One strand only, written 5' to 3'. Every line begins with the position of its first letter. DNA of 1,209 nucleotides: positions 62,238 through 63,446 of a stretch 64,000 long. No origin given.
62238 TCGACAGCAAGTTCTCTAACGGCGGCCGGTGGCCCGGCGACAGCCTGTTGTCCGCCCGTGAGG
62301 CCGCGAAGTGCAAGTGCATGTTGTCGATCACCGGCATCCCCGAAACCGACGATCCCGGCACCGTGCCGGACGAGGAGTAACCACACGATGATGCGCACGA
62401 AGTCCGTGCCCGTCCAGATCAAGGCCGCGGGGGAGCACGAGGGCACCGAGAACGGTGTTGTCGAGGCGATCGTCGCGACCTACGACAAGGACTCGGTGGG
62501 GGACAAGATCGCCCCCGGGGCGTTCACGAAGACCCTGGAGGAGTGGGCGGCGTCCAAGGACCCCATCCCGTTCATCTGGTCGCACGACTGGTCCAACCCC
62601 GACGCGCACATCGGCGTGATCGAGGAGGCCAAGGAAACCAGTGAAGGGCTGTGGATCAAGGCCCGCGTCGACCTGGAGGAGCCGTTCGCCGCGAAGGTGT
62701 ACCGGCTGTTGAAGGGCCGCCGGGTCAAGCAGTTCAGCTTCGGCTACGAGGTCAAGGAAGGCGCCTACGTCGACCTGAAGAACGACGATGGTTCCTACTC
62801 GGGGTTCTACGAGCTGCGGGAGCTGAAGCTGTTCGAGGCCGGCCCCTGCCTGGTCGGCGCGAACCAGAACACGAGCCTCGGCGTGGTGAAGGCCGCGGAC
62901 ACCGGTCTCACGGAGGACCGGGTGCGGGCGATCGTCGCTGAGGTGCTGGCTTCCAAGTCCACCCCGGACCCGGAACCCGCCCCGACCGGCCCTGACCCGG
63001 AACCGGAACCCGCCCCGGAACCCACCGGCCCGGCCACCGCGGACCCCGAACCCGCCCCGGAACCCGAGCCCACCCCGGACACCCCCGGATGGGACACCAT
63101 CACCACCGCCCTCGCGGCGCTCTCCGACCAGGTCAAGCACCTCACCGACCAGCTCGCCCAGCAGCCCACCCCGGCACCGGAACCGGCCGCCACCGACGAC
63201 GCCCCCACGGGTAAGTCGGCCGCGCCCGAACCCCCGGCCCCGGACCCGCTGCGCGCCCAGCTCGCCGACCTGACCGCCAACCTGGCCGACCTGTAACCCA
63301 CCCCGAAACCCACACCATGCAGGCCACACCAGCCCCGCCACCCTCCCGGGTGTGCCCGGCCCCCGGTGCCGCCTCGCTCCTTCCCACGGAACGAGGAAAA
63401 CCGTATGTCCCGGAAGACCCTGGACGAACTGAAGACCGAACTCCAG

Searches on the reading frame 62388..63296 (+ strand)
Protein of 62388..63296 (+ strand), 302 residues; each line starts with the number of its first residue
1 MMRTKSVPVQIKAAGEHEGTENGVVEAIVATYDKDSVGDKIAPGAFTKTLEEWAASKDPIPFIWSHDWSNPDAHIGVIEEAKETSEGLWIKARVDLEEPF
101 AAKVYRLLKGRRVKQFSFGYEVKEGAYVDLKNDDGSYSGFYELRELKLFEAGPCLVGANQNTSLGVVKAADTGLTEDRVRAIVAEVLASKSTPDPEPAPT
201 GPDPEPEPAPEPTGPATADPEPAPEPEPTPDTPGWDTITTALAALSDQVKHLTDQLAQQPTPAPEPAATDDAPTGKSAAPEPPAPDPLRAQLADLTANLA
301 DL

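Call 36: find_encoding_contigs(protein=window:62388-63296:+, flank=10000, max_places=2)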
Protein window:62388-63296:+ (302 aa): 1 contig read that carries it; 1 place shown.
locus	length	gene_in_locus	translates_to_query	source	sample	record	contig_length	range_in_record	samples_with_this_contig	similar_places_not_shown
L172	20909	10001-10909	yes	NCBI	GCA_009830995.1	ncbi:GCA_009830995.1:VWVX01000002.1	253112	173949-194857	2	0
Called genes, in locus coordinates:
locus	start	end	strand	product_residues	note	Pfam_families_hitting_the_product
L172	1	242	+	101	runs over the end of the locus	-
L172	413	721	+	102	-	PF25311:WDGH (weak)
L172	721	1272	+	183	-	-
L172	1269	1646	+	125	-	-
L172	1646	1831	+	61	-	-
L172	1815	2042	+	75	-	-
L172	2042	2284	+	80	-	-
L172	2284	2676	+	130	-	-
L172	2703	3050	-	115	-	-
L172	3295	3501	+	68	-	-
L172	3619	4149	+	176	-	PF13671:AAA_33 (weak)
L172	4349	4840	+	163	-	PF05119:Terminase_4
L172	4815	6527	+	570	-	PF03354:TerL_ATPase, PF20441:TerL_nuclease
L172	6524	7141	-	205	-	-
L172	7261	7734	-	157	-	PF17837:4PPT_N (faint), PF13730:HTH_36 (faint), PF00392:GntR, PF13545:HTH_Crp_2 (faint), PF02082:Rrf2 (faint), PF25213:HVO_A0261_N (faint), PF08279:HTH_11 (weak), PF00392:GntR, +1 more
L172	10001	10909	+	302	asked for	PF04586:Peptidase_S78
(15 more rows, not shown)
